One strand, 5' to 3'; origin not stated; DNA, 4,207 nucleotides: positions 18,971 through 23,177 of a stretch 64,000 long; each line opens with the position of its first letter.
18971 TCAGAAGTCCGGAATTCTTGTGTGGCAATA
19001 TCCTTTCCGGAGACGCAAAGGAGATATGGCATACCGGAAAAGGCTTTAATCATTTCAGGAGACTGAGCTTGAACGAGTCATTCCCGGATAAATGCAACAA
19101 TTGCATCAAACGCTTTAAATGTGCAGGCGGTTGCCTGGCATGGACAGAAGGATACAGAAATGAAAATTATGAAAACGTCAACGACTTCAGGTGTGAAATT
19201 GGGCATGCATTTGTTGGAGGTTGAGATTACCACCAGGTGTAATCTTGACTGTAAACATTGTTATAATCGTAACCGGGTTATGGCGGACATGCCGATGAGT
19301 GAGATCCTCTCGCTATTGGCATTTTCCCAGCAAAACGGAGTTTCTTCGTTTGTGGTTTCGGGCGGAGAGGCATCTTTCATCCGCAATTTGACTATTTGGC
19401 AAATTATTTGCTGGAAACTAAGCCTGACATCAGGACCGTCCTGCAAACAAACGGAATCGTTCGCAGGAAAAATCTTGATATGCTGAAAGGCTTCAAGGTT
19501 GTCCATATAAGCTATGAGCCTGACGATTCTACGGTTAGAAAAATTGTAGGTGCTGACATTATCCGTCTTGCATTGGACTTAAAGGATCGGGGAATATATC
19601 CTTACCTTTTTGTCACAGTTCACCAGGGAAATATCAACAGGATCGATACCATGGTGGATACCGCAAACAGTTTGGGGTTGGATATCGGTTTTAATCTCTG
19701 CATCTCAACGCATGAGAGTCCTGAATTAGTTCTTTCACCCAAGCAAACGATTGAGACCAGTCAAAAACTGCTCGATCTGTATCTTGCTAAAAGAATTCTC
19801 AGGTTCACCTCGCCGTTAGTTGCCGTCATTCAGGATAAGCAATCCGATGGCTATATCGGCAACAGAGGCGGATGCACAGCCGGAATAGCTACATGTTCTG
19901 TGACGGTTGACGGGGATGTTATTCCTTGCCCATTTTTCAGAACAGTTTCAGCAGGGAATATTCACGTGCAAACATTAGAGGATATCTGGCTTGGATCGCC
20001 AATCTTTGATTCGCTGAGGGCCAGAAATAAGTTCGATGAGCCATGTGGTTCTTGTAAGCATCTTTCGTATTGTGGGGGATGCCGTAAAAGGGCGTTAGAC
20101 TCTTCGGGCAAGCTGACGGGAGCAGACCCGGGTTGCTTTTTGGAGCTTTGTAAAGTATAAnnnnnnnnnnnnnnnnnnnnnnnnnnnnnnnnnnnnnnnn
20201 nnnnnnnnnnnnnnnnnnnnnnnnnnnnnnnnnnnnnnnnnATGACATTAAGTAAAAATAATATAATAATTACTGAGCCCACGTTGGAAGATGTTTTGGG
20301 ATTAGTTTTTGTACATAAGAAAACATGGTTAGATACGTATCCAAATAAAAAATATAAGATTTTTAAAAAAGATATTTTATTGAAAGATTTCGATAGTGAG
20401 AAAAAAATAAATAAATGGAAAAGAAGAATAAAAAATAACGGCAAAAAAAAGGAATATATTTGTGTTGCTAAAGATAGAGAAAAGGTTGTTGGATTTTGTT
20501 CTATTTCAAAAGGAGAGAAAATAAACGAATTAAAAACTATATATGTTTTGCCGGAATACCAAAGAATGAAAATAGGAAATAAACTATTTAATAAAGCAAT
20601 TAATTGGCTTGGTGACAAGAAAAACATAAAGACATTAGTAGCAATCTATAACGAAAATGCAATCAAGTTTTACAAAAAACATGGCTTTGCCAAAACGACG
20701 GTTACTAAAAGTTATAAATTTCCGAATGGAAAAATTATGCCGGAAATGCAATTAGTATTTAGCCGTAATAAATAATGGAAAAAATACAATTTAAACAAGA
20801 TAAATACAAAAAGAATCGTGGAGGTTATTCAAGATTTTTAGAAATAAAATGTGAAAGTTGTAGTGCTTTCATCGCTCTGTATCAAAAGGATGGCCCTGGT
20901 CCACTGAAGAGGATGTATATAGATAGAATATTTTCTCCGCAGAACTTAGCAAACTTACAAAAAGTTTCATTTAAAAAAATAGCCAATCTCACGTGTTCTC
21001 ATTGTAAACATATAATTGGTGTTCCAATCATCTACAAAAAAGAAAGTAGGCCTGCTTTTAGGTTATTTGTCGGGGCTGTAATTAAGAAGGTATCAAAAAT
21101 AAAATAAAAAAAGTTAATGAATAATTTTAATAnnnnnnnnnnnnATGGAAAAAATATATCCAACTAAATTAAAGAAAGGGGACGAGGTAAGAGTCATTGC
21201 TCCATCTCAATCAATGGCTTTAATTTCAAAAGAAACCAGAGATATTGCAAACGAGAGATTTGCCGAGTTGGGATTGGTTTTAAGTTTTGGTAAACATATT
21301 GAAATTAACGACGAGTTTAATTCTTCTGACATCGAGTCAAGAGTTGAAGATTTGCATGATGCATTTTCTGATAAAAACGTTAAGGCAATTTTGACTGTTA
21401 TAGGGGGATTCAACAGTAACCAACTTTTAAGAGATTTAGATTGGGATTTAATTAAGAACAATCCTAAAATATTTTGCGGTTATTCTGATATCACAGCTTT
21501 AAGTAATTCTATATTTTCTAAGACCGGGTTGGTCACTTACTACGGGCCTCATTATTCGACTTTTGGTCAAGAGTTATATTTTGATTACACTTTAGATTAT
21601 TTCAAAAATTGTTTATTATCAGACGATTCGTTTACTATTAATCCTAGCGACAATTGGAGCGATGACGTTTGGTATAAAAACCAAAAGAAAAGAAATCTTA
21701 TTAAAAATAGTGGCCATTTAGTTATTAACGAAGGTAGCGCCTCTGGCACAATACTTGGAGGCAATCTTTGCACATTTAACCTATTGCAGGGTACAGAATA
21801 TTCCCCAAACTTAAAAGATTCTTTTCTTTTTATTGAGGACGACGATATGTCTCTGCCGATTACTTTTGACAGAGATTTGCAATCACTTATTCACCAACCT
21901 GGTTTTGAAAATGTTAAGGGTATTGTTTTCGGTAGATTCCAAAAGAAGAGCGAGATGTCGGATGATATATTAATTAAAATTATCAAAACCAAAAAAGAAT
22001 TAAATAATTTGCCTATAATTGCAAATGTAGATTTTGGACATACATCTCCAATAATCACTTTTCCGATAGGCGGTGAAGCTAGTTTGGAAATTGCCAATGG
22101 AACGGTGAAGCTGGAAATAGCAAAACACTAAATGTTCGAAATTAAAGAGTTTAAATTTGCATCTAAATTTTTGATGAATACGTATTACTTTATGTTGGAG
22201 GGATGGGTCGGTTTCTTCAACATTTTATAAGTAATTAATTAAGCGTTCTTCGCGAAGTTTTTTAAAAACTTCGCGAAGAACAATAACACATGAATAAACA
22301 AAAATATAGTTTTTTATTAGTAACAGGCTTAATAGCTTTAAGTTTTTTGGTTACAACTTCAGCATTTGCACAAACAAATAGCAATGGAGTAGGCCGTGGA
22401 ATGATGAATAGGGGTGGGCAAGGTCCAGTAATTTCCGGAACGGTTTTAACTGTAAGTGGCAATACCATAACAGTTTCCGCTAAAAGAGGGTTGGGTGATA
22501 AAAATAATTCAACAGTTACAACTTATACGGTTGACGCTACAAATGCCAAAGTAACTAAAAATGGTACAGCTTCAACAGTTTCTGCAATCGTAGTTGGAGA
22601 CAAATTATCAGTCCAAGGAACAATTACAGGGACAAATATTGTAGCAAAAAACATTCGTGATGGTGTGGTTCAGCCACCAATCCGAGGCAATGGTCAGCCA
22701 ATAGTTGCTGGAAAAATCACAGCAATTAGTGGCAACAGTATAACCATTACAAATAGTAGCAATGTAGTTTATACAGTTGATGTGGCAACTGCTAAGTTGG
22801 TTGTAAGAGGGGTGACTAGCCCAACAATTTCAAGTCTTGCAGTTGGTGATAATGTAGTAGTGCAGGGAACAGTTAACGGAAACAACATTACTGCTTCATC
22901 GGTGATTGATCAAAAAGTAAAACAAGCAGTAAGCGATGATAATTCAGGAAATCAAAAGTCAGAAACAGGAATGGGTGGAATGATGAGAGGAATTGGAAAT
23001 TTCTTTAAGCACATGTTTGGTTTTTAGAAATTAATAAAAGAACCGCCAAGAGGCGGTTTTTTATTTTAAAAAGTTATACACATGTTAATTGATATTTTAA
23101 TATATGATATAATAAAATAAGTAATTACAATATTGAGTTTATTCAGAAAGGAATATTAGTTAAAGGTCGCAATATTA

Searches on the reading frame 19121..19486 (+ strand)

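Call 6: search_protein_families(library=pfam, proteins=[window:19121-19486:+], max_evalue=0.01)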
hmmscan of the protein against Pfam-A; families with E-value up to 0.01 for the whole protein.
window:19121-19486:+ (121 aa): 1 family
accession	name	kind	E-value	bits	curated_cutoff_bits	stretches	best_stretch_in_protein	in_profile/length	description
PF04055.27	Radical_SAM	-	7.5e-07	29.9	29.5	1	34-90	1-62/166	Radical SAM superfamily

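Call 25: search_protein_families(library=ncbifam, proteins=[window:19121-19486:+], max_evalue=0.01)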
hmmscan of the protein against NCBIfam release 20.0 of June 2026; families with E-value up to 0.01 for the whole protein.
window:19121-19486:+ (121 aa): 32 families (the best 25 are shown)
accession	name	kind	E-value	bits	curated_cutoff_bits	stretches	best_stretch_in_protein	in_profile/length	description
TIGR02668.1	moaA_archaeal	equivalog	2.6e-06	26.6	325.25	1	32-88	12-71/303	GTP 3',8-cyclase MoaA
NF001199.0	PRK00164.2-1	equivalog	3e-06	26.6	231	1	32-88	14-73/308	GTP 3',8-cyclase MoaA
NF045646.2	rSAM_Se_TrsS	equivalog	5.3e-06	25.2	490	1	34-88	90-147/441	radical SAM (seleno)protein TrsS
TIGR04303.1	GeoRSP_rSAM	equivalog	6.1e-06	26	400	1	35-90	10-65/325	GeoRSP system radical SAM/SPASM protein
TIGR04317.1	W_rSAM_matur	equivalog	6.3e-06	25.5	380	1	31-81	5-58/349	tungsten cofactor oxidoreductase radical SAM maturase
TIGR02495.1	NrdG2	equivalog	1.1e-05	24.9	131.15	1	39-91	25-80/193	anaerobic ribonucleoside-triphosphate reductase activating protein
TIGR04082.1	rSAM_for_selen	equivalog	3.1e-05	22.9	350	1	27-78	196-250/516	thio(seleno)oxazole modification radical SAM maturase SbtM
TIGR02666.1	moaA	equivalog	3.5e-05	22.9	284.05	1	31-89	11-75/336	GTP 3',8-cyclase MoaA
TIGR04051.1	rSAM_NirJ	equivalog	3.8e-05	22.8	515.45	1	36-84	8-59/354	heme d1 biosynthesis radical SAM protein NirJ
NF012164.0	AlbA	equivalog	5.8e-05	21.7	850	1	12-86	96-171/442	subtilosin maturase AlbA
TIGR04250.1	SCM_rSAM_ScmE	equivalog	6e-05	22.1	400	1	32-88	5-63/358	SynChlorMet cassette radical SAM/SPASM protein ScmE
NF053742.1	LipS1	equivalog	6.1e-05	22.8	230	1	34-83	10-61/268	LipS1 family lipoyl synthase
TIGR04133.1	rSAM_w_lipo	hypoth_equivalog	6.4e-05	22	425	1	30-87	24-87/350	TIGR04133 family radical SAM/SPASM protein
TIGR04167.1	rSAM_SeCys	equivalog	0.00017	20.9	300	1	29-83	7-63/303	arsenosugar biosynthesis radical SAM (seleno)protein ArsS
TIGR04103.1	rSAM_nif11_3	equivalog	0.00025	19.8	725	1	35-89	10-65/412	nif11-class peptide radical SAM maturase 3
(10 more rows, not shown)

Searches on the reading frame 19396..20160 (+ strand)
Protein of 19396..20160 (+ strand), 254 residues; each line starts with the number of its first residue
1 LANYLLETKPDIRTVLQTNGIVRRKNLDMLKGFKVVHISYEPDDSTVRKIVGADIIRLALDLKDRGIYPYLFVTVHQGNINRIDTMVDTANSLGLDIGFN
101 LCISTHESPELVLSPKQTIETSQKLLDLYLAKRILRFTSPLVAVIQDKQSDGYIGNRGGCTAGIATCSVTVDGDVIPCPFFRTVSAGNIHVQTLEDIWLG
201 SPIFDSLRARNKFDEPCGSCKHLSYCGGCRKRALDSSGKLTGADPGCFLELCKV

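Call 6: search_protein_families(library=pfam, proteins=[window:19396-20160:+], max_evalue=0.01)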
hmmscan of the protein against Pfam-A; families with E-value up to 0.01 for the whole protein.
window:19396-20160:+ (254 aa): 1 family
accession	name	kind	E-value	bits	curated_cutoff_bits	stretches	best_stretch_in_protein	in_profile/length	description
PF13186.11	SPASM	-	8.6e-11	42.4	21.5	1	160-221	1-67/67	Iron-sulfur cluster-binding domain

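Call 25: search_protein_families(library=ncbifam, proteins=[window:19396-20160:+], max_evalue=0.01)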
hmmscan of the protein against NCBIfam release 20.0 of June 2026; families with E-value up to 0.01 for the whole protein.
window:19396-20160:+ (254 aa): 33 families (the best 25 are shown)
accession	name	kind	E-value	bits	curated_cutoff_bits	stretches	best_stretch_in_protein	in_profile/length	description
TIGR04545.1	rSAM_ahbD_hemeb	equivalog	1.9e-20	73.6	500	1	145-248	234-336/339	heme b synthase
TIGR04055.1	rSAM_NirJ2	equivalog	2.5e-18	66.7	500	1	155-247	231-322/326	putative heme d1 biosynthesis radical SAM protein NirJ2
TIGR04053.2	TIGR04053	equivalog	3.7e-16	59.3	395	1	141-248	258-363/366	TIGR04053 family radical SAM/SPASM domain-containing protein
NF050035.1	rSAM_WgK_link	exception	2.1e-15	56.6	650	1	159-250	268-364/367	radical SAM/SPASM peptide maturase WgkB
TIGR02109.1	PQQ_syn_pqqE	equivalog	2.4e-15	56.3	381.35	1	56-249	135-332/358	pyrroloquinoline quinone biosynthesis protein PqqE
TIGR04340.1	rSAM_ACGX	hypoth_equivalog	7.9e-14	51.6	400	1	147-250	242-340/341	radical SAM/SPASM domain protein, ACGX system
TIGR04347.1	pseudo_SAM_Halo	equivalog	2.8e-13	49.9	525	1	153-250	285-386/390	TIGR04347 family pseudo-SAM/SPASM protein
TIGR04085.1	rSAM_more_4Fe4S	domain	1.2e-12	48.1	27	1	160-247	1-93/93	SPASM domain-containing protein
TIGR04051.1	rSAM_NirJ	equivalog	4e-12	45.8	515.45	1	155-250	250-349/354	heme d1 biosynthesis radical SAM protein NirJ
TIGR04303.1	GeoRSP_rSAM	equivalog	4.2e-12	46.3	400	1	62-248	136-325/325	GeoRSP system radical SAM/SPASM protein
TIGR04054.1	rSAM_NirJ1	equivalog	2e-11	43.1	650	1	154-249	283-382/387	putative heme d1 biosynthesis radical SAM protein NirJ1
TIGR04304.1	GeoRSP_SPASM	equivalog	2e-10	40.3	300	1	157-247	202-292/293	GeoRSP system SPASM domain protein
NF012164.0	AlbA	equivalog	6.4e-10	38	850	1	14-237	190-419/442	subtilosin maturase AlbA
TIGR03962.1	mycofact_rSAM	equivalog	1.7e-09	37.3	265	1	160-248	241-332/339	mycofactocin radical SAM maturase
TIGR04546.1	rSAM_ahbC_deAc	equivalog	3.6e-09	35.9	650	1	159-249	291-385/390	12,18-didecarboxysiroheme deacetylase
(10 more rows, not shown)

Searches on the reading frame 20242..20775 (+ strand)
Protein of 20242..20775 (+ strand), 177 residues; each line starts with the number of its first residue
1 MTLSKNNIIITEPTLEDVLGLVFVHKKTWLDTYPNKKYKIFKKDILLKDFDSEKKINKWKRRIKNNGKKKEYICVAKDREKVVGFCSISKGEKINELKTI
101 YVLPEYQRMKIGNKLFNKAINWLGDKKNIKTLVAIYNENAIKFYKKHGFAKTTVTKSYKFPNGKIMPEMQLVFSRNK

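Call 6: search_protein_families(library=pfam, proteins=[window:20242-20775:+], max_evalue=0.01)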
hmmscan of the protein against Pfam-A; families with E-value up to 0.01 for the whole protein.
window:20242-20775:+ (177 aa): 8 families
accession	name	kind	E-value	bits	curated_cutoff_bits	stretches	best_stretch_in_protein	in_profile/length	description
PF00583.31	Acetyltransf_1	-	9.8e-17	61.7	20.7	1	58-149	20-116/116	Acetyltransferase (GNAT) family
PF13508.13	Acetyltransf_7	-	2.4e-16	60.3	27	1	70-150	2-83/84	Acetyltransferase (GNAT) domain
PF13673.13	Acetyltransf_10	-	2.2e-13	50.7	23.6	1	57-155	20-113/128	Acetyltransferase (GNAT) domain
PF13420.13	Acetyltransf_4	-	9.9e-08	32.6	24.3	1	49-164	24-149/155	Acetyltransferase (GNAT) domain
PF08445.16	FR47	-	0.00024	21.5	22.1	1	94-154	21-82/86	FR47-like protein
PF01853.24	MOZ_SAS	-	0.0023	18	32.2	0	73-117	53-100/180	MOZ/SAS family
PF13302.13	Acetyltransf_3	-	0.0069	17.5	25.4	1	46-149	31-137/138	Acetyltransferase (GNAT) domain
PF21926.2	FeeM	-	0.0095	16.2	27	0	89-159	75-146/158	N-acyl amino acid synthase FeeM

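Call 25: search_protein_families(library=ncbifam, proteins=[window:20242-20775:+], max_evalue=0.01)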
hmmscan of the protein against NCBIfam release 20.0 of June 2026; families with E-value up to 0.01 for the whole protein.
window:20242-20775:+ (177 aa): 18 families
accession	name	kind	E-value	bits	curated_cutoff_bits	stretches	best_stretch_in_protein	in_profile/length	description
TIGR01575.1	rimI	equivalog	4.4e-13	49.5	86.4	1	59-158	18-121/132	ribosomal protein S18-alanine N-acetyltransferase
NF053587.1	SpmdActasePaiA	equivalog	7e-09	35.7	250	1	8-156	3-154/172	spermidine/spermine N(1)-acetyltransferase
NF005840.0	PRK07757.1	equivalog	3e-07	30.5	154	1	73-153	44-122/153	N-acetyltransferase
NF007807.0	PRK10514.1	equivalog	3.8e-07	30.1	134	1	74-174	54-145/147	acetyltransferase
NF007025.1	PRK09491.1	equivalog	4.5e-07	29.9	173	1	59-159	26-129/145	ribosomal protein S18-alanine N-acetyltransferase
NF040501.1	resist_ArsN2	equivalog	3.6e-06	26.6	125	1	70-153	24-105/133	arsenic resistance N-acetyltransferase ArsN2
TIGR03585.1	PseH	equivalog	9.3e-06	25.8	93.1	1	58-161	40-145/156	UDP-4-amino-4,6-dideoxy-N-acetyl-beta-L-altrosamine N-acetyltransferase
NF040503.1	resist_ArsN1a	equivalog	5.9e-05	22.9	170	1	55-159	33-143/159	arsinothricin resistance N-acetyltransferase ArsN1 family A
TIGR03448.1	mycothiol_MshD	equivalog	7.8e-05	22.1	163.1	1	75-158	205-294/294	mycothiol synthase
NF007527.0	PRK10140.1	equivalog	0.0001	22.2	236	1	81-165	61-152/162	N-acetyltransferase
NF043067.1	AAC_6p_group_E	equivalog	0.00027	20.8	140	1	47-153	17-131/140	aminoglycoside 6'-N-acetyltransferase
NF041158.1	Spm_actase_Thplmales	equivalog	0.00028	21.2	225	1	8-119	2-110/115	spermidine N(1)-acetyltransferase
NF002959.0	PRK03624.1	equivalog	0.00033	20.4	124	1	71-154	49-134/147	GNAT family acetyltransferase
NF007853.0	PRK10562.1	equivalog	0.00035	20.8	125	1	74-151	51-122/146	N-acetyltransferase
NF005921.0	PRK07922.1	equivalog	0.00065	19.4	180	1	68-153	44-127/170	amino-acid N-acetyltransferase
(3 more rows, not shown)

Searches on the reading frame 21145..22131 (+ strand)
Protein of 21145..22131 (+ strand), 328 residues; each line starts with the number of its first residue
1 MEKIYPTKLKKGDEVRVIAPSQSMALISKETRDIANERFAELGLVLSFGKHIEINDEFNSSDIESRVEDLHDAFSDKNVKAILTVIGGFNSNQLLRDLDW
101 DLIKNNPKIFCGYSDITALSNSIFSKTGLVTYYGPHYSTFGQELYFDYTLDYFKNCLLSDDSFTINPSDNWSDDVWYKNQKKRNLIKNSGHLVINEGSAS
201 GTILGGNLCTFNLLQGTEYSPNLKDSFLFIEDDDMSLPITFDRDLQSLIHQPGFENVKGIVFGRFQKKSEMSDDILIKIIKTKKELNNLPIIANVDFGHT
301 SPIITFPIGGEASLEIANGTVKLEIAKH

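Call 19: find_encoding_contigs(protein=window:21145-22131:+, flank=6000, max_places=10)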
Protein window:21145-22131:+ (328 aa): 12 contigs read that carry it; 6 places shown.
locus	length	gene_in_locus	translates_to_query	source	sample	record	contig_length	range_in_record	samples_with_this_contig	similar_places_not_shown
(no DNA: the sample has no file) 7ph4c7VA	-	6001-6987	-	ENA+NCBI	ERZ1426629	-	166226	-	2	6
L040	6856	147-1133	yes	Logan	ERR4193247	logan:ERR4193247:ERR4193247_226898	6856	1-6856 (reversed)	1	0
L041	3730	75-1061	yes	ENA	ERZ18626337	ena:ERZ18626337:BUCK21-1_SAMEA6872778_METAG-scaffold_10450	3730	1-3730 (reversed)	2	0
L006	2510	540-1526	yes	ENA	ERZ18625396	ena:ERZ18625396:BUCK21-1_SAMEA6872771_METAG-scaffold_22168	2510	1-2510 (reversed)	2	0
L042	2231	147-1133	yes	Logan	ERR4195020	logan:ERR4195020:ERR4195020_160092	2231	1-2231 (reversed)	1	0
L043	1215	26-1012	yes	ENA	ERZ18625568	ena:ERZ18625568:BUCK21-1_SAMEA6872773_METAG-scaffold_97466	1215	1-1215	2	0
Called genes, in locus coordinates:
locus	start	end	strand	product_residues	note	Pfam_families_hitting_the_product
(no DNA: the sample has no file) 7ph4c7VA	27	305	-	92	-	-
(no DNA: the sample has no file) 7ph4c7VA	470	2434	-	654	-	PF22763:NrS1-1_pol-like_HBD, PF13481:AAA_25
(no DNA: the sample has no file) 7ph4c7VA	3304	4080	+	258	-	PF13186:SPASM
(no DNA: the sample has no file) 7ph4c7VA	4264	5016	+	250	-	PF13186:SPASM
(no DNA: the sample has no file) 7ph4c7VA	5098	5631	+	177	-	PF13420:Acetyltransf_4, PF13673:Acetyltransf_10, PF00583:Acetyltransf_1, PF13508:Acetyltransf_7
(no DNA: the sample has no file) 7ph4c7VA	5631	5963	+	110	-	-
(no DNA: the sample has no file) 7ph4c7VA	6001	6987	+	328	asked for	PF02016:Peptidase_S66, PF17676:Peptidase_S66C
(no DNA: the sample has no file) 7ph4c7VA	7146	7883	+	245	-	-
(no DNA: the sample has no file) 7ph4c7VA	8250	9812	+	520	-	PF00478:IMPDH, PF03060:NMO (faint), PF00571:CBS (weak), PF01070:FMN_dh (weak)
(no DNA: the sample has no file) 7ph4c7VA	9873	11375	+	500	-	PF00709:Adenylsucc_synt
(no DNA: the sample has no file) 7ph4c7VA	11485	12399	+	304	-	PF00892:EamA (faint)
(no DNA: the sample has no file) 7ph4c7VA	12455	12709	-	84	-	PF02201:SWIB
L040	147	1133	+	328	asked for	PF02016:Peptidase_S66, PF17676:Peptidase_S66C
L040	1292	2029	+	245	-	-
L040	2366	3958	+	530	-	PF00478:IMPDH, PF03060:NMO (faint), PF00571:CBS (weak), PF01070:FMN_dh (weak)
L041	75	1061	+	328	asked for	PF02016:Peptidase_S66, PF17676:Peptidase_S66C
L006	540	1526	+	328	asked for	PF02016:Peptidase_S66, PF17676:Peptidase_S66C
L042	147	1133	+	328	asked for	PF02016:Peptidase_S66, PF17676:Peptidase_S66C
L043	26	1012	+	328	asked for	PF02016:Peptidase_S66, PF17676:Peptidase_S66C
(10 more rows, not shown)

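Call 68: search_protein_families(library=pfam, proteins=[window:21145-22131:+], max_evalue=0.001)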
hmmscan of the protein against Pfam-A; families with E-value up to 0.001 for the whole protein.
window:21145-22131:+ (328 aa): 2 families
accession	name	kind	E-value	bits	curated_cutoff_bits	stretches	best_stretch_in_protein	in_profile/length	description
PF02016.21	Peptidase_S66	-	2.6e-33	115.2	25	1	15-134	1-121/121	LD-carboxypeptidase N-terminal domain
PF17676.7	Peptidase_S66C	-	1.2e-27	97.4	23.7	1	200-314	1-120/120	LD-carboxypeptidase C-terminal domain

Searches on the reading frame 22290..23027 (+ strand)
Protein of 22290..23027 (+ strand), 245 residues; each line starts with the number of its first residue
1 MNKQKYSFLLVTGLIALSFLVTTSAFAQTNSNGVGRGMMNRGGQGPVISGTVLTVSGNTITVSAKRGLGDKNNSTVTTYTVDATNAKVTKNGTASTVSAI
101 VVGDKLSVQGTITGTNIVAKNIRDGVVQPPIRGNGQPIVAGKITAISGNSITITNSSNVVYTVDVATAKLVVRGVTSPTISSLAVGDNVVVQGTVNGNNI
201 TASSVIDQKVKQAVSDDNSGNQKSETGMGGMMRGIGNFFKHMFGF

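Call 68: search_protein_families(library=pfam, proteins=[window:22290-23027:+], max_evalue=0.001)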
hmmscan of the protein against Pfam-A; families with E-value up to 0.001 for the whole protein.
window:22290-23027:+ (245 aa): 1 family
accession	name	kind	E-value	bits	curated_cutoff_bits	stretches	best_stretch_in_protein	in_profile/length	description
PF18914.6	DUF5666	-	3e-05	24.6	27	1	141-205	2-59/60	Domain of unknown function (DUF5666)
